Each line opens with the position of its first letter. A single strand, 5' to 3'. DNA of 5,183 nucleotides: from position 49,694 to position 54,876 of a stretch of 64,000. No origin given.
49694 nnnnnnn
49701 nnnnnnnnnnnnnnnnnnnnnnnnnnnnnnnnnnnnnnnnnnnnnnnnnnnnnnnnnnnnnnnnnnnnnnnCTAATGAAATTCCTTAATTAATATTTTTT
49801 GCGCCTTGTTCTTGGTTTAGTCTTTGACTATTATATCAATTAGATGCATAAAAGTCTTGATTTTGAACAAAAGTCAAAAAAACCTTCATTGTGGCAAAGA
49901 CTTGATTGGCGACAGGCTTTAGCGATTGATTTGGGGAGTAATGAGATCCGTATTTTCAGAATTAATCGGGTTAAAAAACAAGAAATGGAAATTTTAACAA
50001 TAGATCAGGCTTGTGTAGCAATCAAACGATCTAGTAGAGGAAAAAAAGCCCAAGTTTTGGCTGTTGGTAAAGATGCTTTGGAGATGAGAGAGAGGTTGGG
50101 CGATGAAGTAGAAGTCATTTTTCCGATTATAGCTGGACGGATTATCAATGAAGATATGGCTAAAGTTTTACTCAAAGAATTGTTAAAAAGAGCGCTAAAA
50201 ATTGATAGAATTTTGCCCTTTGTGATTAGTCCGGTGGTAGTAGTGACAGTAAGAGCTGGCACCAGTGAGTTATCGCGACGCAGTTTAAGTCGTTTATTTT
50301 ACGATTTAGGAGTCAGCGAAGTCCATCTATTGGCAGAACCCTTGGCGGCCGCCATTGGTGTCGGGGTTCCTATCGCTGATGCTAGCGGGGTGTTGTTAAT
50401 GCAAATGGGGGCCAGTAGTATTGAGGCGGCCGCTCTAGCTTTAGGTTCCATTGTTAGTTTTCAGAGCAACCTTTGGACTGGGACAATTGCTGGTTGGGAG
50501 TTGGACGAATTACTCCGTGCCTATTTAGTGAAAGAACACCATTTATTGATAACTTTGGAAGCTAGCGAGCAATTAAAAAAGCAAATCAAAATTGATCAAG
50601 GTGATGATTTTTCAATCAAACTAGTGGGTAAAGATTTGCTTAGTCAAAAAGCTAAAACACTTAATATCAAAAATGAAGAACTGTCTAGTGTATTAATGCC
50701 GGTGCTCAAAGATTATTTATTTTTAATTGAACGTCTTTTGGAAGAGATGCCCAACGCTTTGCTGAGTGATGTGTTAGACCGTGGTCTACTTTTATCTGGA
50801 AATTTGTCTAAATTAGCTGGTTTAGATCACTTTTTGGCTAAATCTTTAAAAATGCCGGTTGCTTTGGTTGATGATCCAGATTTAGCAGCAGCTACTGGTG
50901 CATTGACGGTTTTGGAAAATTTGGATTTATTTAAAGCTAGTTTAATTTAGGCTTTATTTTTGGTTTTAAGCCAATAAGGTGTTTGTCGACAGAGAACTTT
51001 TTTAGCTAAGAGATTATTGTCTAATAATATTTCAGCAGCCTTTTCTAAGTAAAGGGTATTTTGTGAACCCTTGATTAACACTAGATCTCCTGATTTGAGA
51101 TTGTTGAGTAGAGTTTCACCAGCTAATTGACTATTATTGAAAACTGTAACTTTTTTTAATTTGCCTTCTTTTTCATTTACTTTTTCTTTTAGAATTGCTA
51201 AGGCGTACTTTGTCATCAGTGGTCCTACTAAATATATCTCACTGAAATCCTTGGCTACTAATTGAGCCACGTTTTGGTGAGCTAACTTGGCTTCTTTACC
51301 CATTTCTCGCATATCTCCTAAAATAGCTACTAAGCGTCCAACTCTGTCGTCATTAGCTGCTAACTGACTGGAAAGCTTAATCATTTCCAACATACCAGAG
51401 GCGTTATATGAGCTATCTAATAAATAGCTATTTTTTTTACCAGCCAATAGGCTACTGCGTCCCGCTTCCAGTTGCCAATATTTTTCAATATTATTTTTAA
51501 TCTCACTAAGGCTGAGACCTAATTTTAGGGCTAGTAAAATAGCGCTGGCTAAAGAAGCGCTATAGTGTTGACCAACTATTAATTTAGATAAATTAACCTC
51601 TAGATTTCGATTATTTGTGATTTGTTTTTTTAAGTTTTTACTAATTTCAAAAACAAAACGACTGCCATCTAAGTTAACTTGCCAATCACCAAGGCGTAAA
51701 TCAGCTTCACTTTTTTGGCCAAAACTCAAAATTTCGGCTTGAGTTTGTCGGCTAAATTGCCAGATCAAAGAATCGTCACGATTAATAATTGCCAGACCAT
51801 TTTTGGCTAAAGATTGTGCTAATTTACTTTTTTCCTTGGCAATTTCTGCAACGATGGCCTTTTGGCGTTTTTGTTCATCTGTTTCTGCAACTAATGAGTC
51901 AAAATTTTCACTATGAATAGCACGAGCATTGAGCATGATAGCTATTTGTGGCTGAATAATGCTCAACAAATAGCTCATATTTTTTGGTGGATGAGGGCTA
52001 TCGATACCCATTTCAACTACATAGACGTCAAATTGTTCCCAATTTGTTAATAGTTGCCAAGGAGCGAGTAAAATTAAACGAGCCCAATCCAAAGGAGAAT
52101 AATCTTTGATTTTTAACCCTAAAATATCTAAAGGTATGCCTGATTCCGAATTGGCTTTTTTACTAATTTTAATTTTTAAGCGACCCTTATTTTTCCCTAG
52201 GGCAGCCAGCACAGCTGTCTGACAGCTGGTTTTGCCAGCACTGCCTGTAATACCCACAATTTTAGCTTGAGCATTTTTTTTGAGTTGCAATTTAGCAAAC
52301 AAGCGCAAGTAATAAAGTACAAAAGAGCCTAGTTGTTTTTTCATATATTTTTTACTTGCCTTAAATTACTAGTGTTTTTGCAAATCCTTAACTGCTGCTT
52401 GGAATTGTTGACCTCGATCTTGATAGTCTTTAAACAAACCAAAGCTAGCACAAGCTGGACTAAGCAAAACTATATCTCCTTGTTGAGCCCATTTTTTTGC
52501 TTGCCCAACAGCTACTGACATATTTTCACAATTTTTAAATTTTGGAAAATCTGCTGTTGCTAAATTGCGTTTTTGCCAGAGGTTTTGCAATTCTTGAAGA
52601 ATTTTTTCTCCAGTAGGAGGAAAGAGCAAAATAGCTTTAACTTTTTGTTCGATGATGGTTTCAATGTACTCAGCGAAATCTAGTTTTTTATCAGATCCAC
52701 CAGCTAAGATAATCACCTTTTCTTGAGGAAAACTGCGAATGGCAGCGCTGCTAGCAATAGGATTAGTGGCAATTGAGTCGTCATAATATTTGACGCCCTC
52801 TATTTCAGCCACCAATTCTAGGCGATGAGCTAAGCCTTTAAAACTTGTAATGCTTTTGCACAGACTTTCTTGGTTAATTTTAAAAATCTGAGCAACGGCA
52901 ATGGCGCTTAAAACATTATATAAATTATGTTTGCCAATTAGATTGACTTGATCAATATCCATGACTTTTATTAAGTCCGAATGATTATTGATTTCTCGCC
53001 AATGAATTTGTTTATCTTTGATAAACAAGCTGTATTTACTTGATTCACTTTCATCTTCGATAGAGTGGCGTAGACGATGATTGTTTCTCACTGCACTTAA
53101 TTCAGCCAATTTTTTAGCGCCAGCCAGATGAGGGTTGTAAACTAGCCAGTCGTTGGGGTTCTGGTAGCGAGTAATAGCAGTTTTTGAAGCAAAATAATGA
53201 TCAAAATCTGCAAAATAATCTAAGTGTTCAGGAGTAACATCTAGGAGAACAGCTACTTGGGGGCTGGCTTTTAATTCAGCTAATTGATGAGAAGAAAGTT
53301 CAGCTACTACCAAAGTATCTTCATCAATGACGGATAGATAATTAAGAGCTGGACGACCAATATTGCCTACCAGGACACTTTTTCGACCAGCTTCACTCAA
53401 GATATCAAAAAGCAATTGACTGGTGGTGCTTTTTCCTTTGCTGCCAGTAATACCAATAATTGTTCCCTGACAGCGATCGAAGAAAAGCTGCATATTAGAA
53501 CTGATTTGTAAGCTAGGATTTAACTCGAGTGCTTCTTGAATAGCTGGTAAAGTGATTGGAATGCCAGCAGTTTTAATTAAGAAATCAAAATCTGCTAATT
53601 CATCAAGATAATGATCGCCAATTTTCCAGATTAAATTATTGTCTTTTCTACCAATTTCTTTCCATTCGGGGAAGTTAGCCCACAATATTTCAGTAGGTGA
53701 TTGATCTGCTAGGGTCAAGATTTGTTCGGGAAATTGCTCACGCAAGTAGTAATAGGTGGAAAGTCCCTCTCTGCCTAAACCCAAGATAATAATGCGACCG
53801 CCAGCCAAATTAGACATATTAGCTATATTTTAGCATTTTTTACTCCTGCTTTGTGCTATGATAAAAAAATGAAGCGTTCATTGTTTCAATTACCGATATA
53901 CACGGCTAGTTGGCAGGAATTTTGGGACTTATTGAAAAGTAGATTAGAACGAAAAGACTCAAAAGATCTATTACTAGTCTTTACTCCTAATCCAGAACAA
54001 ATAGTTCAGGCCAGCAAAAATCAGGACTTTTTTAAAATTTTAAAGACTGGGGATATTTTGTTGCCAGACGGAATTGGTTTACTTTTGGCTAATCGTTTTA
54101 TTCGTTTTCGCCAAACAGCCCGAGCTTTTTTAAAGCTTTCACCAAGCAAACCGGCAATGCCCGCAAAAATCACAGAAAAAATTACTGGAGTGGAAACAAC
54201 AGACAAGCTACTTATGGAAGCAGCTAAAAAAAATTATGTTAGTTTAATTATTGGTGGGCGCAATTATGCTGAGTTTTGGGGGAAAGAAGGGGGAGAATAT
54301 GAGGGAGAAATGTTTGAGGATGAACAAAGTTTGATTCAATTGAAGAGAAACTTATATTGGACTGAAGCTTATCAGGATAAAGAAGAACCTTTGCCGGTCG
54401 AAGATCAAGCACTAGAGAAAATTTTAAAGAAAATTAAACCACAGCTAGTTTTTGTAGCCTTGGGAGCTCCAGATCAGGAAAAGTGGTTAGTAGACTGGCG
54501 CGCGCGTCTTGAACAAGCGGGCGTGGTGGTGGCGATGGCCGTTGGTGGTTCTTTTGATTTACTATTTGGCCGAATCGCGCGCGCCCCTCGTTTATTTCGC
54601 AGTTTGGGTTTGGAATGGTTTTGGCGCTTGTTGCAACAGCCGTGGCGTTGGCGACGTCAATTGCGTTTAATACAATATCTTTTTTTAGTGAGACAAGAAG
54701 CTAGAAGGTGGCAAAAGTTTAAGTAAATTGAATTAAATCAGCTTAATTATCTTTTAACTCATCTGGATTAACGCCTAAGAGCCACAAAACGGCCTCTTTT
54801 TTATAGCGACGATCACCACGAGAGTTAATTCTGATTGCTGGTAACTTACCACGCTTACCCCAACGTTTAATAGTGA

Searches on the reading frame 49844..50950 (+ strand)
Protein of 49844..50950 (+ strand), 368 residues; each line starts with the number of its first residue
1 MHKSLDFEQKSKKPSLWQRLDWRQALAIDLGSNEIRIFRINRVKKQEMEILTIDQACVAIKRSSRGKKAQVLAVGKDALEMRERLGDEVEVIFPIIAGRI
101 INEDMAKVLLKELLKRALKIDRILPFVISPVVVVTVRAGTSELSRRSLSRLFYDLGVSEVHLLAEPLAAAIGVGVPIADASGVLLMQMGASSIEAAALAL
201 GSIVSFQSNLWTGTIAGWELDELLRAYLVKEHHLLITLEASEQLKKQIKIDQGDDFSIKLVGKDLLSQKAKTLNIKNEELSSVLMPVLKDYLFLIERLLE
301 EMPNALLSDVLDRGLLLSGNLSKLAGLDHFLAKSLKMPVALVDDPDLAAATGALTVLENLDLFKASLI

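Call 23: search_protein_families(library=pfam, proteins=[window:49844-50950:+], max_evalue=0.001)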
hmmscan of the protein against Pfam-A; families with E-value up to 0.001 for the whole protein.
window:49844-50950:+ (368 aa): 1 family
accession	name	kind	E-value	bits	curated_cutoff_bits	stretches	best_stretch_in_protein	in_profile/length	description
PF06723.19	MreB_Mbl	-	6.6e-57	193.2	27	1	24-362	2-324/327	MreB/Mbl protein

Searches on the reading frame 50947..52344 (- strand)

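Call 23: search_protein_families(library=pfam, proteins=[window:50947-52344:-], max_evalue=0.001)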
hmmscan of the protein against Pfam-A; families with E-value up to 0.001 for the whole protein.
window:50947-52344:- (465 aa): 2 families
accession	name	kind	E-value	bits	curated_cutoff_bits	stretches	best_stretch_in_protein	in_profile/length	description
PF08245.18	Mur_ligase_M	-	1.8e-13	51.4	24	1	32-236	1-174/200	Mur ligase middle domain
PF02875.26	Mur_ligase_C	-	2.5e-11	45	28.4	1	308-427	15-126/127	Mur ligase, glutamate ligase domain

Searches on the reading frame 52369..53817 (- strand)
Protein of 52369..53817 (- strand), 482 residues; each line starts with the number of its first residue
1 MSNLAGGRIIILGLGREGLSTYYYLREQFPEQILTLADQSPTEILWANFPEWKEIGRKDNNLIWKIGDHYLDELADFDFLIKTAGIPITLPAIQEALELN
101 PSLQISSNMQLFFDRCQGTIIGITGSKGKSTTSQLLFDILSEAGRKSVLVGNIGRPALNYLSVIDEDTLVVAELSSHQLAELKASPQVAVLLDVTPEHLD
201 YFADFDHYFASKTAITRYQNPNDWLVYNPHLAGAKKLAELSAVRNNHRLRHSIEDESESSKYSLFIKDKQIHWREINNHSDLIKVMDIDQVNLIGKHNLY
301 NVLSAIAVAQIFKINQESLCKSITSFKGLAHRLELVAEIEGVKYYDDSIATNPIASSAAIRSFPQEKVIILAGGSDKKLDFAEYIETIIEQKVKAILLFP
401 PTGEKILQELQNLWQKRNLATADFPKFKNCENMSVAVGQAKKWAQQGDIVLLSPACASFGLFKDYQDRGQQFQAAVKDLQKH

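Call 71: search_protein_families(library=pfam, proteins=[window:52369-53817:-], max_evalue=0.001)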
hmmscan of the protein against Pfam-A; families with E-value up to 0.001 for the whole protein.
window:52369-53817:- (482 aa): 3 families
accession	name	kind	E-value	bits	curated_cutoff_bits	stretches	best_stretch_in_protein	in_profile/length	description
PF08245.18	Mur_ligase_M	-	2.7e-26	93.2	24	1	123-309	1-200/200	Mur ligase middle domain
PF02875.26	Mur_ligase_C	-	4.5e-13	50.6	28.4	1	331-456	1-127/127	Mur ligase, glutamate ligase domain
PF21799.2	MurD-like_N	-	0.00032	21.4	27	0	8-98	2-81/88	Mur ligase MurD-like, N-terminal domain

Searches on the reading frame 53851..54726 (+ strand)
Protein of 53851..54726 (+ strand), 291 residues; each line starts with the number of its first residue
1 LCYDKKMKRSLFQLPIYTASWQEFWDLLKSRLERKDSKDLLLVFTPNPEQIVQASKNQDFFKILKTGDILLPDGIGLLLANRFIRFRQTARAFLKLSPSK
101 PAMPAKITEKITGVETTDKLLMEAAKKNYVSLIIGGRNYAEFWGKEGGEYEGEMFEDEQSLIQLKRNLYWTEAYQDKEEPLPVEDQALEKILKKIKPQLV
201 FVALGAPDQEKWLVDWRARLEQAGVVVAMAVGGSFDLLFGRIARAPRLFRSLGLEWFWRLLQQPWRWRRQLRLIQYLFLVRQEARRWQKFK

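Call 71: search_protein_families(library=pfam, proteins=[window:53851-54726:+], max_evalue=0.001)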
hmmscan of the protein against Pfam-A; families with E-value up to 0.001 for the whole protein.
window:53851-54726:+ (291 aa): 1 family
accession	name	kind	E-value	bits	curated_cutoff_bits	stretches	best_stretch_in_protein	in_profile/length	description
PF03808.19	Glyco_tran_WecG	-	9.3e-32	110.6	27.4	1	68-270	2-167/168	Glycosyl transferase WecG/TagA/CpsF family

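Call 85: search_protein_families(library=ncbifam, proteins=[window:53851-54726:+], max_evalue=0.01)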
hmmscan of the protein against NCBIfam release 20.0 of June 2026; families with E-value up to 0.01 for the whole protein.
window:53851-54726:+ (291 aa): 4 families
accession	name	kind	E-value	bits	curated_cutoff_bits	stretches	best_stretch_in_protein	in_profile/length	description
TIGR00696.1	wecG_tagA_cpsF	superfamily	9.6e-30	103.6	69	1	183-276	88-178/178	WecB/TagA/CpsF family glycosyltransferase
NF041710.1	UDPacetylman_taseTarA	equivalog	4.5e-26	91.8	350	2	181-283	144-243/247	N-acetylglucosaminyldiphosphoundecaprenol N-acetyl-beta-D-mannosaminyltransferase TarA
NF002980.1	PRK03692.1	equivalog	8.6e-26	90.8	323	1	187-278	145-233/240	lipopolysaccharide N-acetylmannosaminouronosyltransferase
NF041872.1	EPS_EpsA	equivalog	4.1e-15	55.9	500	1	188-270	164-243/265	exopolysaccharide biosynthesis glycosyltransferase EpsA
